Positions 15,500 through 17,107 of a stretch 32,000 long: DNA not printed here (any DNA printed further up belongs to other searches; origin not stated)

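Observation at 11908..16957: Compact phosphonate-biosynthesis operon (CyTase-PepM, Ppd, Fe-ADH plus tailoring genes) in an archaeal, probably Asgard, genome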

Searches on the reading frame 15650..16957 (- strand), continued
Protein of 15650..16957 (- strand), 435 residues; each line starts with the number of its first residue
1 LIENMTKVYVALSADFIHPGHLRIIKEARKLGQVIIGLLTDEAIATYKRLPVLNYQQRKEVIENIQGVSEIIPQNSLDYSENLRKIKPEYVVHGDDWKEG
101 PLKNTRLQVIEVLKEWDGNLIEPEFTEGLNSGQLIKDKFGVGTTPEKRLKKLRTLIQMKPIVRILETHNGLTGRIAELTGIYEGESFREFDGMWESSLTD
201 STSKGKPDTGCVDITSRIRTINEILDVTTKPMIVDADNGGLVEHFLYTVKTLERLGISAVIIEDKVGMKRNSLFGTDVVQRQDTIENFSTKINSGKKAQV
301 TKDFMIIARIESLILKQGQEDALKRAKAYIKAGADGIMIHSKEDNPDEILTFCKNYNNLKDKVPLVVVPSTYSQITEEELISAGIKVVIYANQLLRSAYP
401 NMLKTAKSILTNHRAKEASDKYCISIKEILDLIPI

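Call 35: find_encoding_contigs(protein=P0002, flank=10000, max_places=1)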
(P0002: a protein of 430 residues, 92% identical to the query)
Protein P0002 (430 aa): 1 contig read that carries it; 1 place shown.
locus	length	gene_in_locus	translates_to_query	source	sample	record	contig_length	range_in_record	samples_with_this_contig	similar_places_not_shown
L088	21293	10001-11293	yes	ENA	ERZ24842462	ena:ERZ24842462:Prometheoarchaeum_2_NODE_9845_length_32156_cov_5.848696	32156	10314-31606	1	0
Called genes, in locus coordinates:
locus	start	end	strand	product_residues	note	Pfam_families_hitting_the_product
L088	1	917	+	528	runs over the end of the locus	PF00370:FGGY_N, PF02782:FGGY_C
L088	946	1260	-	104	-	-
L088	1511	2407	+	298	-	PF01066:CDP-OH_P_transf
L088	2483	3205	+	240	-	PF01411:tRNA-synt_2c, PF07973:tRNA_SAD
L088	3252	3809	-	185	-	PF13302:Acetyltransf_3, PF13420:Acetyltransf_4 (weak), PF13523:Acetyltransf_8 (faint), PF00583:Acetyltransf_1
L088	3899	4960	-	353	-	PF13415:Beta-prop_FBX42, PF24681:Kelch_KLHDC2_KLHL20_DRC7, PF24981:Beta-prop_ATRN-LZTR1, PF13415:Beta-prop_FBX42, PF24981:Beta-prop_ATRN-LZTR1, PF24681:Kelch_KLHDC2_KLHL20_DRC7, PF13415:Beta-prop_FBX42, PF24981:Beta-prop_ATRN-LZTR1, +7 more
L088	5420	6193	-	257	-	PF01925:TauE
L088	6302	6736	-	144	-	-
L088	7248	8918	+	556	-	PF00118:Cpn60_TCP1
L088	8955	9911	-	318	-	PF00291:PALP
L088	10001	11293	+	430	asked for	PF01467:CTP_transf_like, PF13714:PEP_mutase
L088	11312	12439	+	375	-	PF02776:TPP_enzyme_N, PF02775:TPP_enzyme_C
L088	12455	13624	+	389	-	PF00465:Fe-ADH, PF13685:Fe-ADH_2, PF25137:ADH_Fe_C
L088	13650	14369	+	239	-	PF00483:NTP_transferase, PF12804:NTP_transf_3, PF20202:DUF6564 (weak)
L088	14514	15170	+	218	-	PF01168:Ala_racemase_N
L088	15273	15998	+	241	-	-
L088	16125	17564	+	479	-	-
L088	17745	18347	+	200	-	PF13404:HTH_AsnC-type, PF13412:HTH_24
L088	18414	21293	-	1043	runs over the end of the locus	PF03699:UPF0182 (weak)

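Call 47: search_solved_structures(query=window:15650-16945:-, max_evalue=1e-30, show_alignments=3)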
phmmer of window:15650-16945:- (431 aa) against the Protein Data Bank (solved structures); distinct sequences matched with E-value up to 1e-30: 5.
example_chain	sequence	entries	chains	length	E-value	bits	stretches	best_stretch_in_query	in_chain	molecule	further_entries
5x3d_A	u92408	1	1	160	4.5e-47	164.2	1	4-130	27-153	Phosphoenolpyruvate phosphomutase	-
5unc_A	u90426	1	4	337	4.4e-40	141.2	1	141-416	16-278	PHOSPHOENOLPYRUVATE PHOSPHOMUTASE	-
1m1b_A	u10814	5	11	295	1e-39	140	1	140-427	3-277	PHOSPHOENOLPYRUVATE PHOSPHOMUTASE | PROTEIN (PHOSPHOENOLPYRUVATE MUTASE)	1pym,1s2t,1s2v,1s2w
2dua_A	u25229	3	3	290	1.4e-39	139.6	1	158-428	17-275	Phosphonopyruvate hydrolase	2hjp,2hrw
1s2u_A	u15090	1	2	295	1.3e-38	136.4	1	140-427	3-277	Phosphoenolpyruvate phosphomutase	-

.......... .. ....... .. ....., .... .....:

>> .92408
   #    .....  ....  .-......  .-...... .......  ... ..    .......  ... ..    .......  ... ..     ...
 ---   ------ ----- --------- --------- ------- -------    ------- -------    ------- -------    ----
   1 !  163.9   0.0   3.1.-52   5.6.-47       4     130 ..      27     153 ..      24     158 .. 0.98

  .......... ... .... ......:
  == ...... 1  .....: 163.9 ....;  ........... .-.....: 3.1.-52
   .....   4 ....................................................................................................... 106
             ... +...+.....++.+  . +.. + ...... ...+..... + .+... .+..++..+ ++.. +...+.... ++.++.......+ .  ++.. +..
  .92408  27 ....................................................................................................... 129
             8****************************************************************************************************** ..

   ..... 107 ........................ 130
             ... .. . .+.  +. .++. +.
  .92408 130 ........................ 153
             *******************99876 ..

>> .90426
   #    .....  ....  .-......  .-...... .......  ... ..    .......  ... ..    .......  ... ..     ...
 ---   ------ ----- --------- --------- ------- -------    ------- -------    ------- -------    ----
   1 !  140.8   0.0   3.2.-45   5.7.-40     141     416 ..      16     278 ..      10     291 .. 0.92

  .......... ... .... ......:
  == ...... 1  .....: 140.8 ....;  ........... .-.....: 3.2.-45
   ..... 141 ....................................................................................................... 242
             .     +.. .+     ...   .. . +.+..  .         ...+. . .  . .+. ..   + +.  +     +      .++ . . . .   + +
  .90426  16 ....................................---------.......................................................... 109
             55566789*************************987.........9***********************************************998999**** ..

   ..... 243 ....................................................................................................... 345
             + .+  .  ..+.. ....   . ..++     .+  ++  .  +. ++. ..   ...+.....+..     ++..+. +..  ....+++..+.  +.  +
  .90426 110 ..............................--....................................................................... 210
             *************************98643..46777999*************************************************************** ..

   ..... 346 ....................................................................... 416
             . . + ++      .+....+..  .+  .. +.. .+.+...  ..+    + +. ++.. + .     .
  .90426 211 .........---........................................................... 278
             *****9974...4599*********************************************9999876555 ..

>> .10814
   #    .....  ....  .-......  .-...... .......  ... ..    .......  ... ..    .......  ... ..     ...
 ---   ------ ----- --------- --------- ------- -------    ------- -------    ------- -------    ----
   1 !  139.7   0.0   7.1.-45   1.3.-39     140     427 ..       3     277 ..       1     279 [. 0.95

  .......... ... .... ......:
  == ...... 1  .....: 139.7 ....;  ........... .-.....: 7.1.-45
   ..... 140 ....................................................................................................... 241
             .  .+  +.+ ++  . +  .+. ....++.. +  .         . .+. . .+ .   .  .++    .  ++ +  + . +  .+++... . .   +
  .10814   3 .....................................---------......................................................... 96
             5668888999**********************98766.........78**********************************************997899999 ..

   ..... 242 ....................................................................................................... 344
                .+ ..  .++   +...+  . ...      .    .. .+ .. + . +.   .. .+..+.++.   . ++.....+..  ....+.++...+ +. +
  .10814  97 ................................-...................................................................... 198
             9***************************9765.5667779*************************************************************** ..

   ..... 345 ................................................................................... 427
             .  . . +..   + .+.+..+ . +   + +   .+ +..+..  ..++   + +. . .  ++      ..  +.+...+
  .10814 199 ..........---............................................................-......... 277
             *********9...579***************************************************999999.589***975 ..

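Call 51: search_protein_families(library=pfam, proteins=[L087:6230-7555:-], max_evalue=0.001)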
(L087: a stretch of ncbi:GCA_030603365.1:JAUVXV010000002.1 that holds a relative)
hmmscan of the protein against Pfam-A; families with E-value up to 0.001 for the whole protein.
L087:6230-7555:- (441 aa): 0 families
